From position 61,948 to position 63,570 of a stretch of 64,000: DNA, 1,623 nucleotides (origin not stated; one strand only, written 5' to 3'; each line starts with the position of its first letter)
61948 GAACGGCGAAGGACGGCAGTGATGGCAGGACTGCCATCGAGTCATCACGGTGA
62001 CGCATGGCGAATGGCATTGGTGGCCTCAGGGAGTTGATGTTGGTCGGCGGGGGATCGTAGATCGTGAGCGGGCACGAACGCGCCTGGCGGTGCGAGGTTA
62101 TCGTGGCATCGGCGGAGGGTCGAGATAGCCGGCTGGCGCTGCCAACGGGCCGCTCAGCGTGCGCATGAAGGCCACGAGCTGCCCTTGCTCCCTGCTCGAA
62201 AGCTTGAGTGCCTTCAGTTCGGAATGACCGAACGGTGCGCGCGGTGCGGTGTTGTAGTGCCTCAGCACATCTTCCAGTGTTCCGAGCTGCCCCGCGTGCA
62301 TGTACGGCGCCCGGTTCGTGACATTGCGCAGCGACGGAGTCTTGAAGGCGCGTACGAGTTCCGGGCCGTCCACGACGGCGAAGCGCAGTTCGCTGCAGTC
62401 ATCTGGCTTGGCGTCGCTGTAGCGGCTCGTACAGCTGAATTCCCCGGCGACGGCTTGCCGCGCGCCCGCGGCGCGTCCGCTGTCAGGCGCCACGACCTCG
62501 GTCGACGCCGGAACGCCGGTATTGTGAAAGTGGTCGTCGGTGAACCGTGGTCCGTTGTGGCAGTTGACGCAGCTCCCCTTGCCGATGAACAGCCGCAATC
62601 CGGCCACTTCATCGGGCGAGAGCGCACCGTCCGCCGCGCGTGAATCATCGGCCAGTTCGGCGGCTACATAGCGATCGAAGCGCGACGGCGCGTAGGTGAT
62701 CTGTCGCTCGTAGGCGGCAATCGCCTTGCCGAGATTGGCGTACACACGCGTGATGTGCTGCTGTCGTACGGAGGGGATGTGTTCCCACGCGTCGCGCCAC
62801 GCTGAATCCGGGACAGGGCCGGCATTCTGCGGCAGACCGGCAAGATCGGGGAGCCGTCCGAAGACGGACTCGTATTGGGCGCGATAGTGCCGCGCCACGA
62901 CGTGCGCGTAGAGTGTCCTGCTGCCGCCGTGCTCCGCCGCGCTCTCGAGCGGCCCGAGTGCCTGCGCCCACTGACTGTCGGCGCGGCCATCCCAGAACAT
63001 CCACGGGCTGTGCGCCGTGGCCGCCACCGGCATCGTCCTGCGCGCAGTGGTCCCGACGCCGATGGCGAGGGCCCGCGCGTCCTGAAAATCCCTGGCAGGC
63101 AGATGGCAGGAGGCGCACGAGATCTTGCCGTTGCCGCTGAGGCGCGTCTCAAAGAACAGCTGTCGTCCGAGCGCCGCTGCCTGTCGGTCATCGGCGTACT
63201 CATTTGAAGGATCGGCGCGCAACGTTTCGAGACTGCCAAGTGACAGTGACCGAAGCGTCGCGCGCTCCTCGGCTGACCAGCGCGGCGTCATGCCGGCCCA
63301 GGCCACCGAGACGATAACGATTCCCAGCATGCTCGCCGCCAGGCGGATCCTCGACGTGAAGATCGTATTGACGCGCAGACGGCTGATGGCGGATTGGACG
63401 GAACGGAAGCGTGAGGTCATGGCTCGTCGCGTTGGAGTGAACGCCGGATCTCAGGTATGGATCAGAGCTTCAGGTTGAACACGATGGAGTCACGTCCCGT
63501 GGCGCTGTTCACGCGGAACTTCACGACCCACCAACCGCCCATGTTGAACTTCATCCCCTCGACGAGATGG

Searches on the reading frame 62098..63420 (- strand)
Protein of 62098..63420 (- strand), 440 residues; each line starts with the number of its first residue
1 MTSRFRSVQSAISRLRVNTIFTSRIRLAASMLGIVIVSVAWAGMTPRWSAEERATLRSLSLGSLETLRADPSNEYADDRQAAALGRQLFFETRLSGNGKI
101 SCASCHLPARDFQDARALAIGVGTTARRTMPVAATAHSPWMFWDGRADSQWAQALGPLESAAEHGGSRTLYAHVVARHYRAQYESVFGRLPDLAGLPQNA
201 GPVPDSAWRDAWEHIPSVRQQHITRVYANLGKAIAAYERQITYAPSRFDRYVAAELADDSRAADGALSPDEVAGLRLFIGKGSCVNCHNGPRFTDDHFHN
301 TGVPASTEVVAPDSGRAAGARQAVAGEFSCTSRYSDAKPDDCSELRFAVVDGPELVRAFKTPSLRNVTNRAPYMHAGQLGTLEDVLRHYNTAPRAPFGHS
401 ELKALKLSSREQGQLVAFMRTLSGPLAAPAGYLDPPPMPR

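Call 31: find_encoding_contigs(protein=window:62098-63420:-, flank=10000, max_places=2)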
Protein window:62098-63420:- (440 aa): no gene with exactly this product is on record in the collection.
